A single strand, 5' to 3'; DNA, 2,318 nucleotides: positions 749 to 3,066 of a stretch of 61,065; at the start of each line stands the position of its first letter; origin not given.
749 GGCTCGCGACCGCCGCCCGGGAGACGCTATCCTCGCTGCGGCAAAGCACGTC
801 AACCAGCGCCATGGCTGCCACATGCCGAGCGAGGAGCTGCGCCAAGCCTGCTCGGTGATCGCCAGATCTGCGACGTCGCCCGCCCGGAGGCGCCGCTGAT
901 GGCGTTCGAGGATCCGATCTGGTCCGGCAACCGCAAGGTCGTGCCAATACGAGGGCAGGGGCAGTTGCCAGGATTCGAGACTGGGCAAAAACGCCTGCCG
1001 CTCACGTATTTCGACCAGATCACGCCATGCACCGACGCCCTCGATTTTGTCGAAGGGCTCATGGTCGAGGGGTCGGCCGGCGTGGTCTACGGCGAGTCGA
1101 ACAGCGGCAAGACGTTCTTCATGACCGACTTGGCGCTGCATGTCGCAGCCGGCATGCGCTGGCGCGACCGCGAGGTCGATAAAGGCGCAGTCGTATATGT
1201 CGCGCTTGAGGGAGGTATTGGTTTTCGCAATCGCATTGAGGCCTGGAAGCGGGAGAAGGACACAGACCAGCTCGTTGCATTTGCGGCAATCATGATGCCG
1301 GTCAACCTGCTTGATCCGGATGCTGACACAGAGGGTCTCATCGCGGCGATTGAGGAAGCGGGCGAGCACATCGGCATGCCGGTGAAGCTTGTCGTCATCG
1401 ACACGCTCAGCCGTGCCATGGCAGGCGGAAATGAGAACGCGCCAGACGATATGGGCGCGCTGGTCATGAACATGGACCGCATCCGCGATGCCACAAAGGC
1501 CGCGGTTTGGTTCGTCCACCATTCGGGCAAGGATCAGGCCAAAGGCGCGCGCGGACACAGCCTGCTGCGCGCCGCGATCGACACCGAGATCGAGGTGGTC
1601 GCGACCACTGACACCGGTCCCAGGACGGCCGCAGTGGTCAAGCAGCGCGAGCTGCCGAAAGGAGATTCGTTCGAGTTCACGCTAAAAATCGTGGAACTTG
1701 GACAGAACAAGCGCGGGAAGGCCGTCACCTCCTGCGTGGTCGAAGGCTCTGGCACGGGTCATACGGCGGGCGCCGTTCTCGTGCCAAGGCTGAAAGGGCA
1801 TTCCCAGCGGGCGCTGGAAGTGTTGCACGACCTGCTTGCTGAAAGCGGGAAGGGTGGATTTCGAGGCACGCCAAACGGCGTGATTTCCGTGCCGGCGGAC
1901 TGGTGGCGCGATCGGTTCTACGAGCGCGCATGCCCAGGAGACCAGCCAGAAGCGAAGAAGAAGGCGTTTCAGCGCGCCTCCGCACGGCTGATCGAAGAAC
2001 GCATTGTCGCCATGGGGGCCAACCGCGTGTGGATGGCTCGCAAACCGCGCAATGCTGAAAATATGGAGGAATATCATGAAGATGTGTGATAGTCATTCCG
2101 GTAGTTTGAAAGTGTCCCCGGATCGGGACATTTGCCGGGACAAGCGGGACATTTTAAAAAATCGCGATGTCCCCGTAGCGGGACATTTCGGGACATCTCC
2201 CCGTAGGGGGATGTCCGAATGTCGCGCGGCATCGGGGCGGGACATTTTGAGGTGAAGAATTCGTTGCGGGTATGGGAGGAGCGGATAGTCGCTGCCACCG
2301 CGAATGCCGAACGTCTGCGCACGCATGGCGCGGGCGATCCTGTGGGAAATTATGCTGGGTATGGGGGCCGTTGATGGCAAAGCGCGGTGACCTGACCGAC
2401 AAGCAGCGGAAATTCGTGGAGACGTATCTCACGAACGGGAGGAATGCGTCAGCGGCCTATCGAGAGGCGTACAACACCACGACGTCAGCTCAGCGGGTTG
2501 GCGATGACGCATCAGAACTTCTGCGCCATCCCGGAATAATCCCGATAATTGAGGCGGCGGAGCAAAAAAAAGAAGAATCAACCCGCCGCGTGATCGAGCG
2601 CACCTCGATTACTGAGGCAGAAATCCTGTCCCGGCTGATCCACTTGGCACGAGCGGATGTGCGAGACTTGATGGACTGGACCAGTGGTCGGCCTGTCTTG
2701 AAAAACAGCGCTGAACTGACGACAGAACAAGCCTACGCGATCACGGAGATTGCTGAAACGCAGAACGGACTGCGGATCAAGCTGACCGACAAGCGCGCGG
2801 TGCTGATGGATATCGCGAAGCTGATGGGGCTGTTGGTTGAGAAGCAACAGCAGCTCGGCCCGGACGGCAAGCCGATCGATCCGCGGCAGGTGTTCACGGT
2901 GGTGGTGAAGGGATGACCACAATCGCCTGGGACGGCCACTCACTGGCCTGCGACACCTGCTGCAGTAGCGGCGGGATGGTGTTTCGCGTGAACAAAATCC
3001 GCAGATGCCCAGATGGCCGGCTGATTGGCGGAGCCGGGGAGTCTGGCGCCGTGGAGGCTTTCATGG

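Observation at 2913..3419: HslV/proteasome-beta-like Ntn peptidase between terS and terL, with no HslU partner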

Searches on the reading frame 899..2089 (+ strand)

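Call 3: search_protein_families(library=pfam, proteins=[window:899-2089:+], max_evalue=1)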
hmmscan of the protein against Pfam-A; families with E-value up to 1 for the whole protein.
window:899-2089:+ (396 aa): 6 families
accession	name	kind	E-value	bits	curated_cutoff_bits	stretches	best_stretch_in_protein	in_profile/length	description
PF13481.12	AAA_25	-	1.5e-40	139.3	27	1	49-214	24-195/195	AAA domain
PF13479.12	AAA_24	-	0.0014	19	27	1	61-174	5-77/195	AAA domain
PF06745.19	ATPase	-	0.047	13.5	26.6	1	52-201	13-159/231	KaiC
PF13401.12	AAA_22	-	0.12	13.1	27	1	59-168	6-91/130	AAA domain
PF04823.17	Herpes_UL49_2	-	0.12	12.9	25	1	351-392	35-75/96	Herpesvirus UL49 tegument protein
PF00910.28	RNA_helicase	-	0.3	12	21.5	1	62-86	2-26/105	RNA helicase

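Call 4: search_protein_families(library=phrogs, proteins=[window:899-2089:+], max_evalue=0.01)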
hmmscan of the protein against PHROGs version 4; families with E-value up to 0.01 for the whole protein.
window:899-2089:+ (396 aa): 12 families
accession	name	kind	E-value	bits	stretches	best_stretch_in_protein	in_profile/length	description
phrog_2850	-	unknown function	3.2e-56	192.2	1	47-281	146-379/465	-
phrog_906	-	DNA, RNA and nucleotide metabolism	3.5e-39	136.2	1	50-297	519-771/872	DNA polymerase/primase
phrog_3228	-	DNA, RNA and nucleotide metabolism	3.4e-23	82.9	1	47-272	363-595/766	replicative helicase-primase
phrog_6012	-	DNA, RNA and nucleotide metabolism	5e-19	69.8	1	52-257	142-347/447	DNA helicase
phrog_3123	-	unknown function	6.6e-16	59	1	51-218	334-515/583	-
phrog_2597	-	DNA, RNA and nucleotide metabolism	8.7e-13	48.7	1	49-214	358-519/747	DNA primase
phrog_239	-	DNA, RNA and nucleotide metabolism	2.7e-12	47.5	1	46-239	347-559/801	DNA primase/helicase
phrog_6357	-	unknown function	6.8e-09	36.4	1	51-229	24-183/321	-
phrog_1284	-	unknown function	2e-08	35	1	50-212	27-187/306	-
phrog_19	-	DNA, RNA and nucleotide metabolism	2.3e-05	24.5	1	47-208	341-504/621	DnaB-like replicative helicase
phrog_1979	-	unknown function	0.0052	17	0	52-218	118-249/380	-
phrog_6891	-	other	0.0085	16.7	0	53-110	37-83/310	ATPase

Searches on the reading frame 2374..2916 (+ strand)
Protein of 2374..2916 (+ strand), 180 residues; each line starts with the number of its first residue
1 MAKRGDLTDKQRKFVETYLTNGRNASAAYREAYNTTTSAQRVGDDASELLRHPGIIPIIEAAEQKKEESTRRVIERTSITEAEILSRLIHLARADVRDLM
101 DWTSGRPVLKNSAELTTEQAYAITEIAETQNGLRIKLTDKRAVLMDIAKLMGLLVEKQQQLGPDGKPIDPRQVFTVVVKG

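Call 3: search_protein_families(library=pfam, proteins=[window:2374-2916:+], max_evalue=1)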
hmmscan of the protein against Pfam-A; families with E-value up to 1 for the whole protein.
window:2374-2916:+ (180 aa): 1 family
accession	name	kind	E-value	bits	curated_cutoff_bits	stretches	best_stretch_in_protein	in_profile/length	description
PF03592.21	Terminase_2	-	1.7e-18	68.1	26.1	1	7-156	1-131/141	Terminase small subunit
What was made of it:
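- Checked: Its ATG (2913-2915) overlaps the TGA stop (2914-2916) of the upstream gene, which is a terS (Pfam Terminase_2, 1.7e-18; call 3).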

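Call 4: search_protein_families(library=phrogs, proteins=[window:2374-2916:+], max_evalue=0.01)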
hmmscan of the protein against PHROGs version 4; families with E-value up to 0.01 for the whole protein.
window:2374-2916:+ (180 aa): 4 families
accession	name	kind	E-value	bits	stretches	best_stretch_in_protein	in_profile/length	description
phrog_51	-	head and packaging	6.8e-20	72.9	1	5-169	87-229/261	terminase small subunit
phrog_2606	-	head and packaging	2.3e-12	47.9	1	5-104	87-176/310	terminase small subunit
phrog_641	-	head and packaging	0.00054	21.5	1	7-72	3-64/162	terminase small subunit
phrog_17390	-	unknown function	0.001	19.9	1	7-59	3-51/69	-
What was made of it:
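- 2374..2916 (+): terS (small terminase), the upstream gene of the same operon. Pfam Terminase_2 1.7e-18 and phrog_51 6.8e-20 (calls 3, 4)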
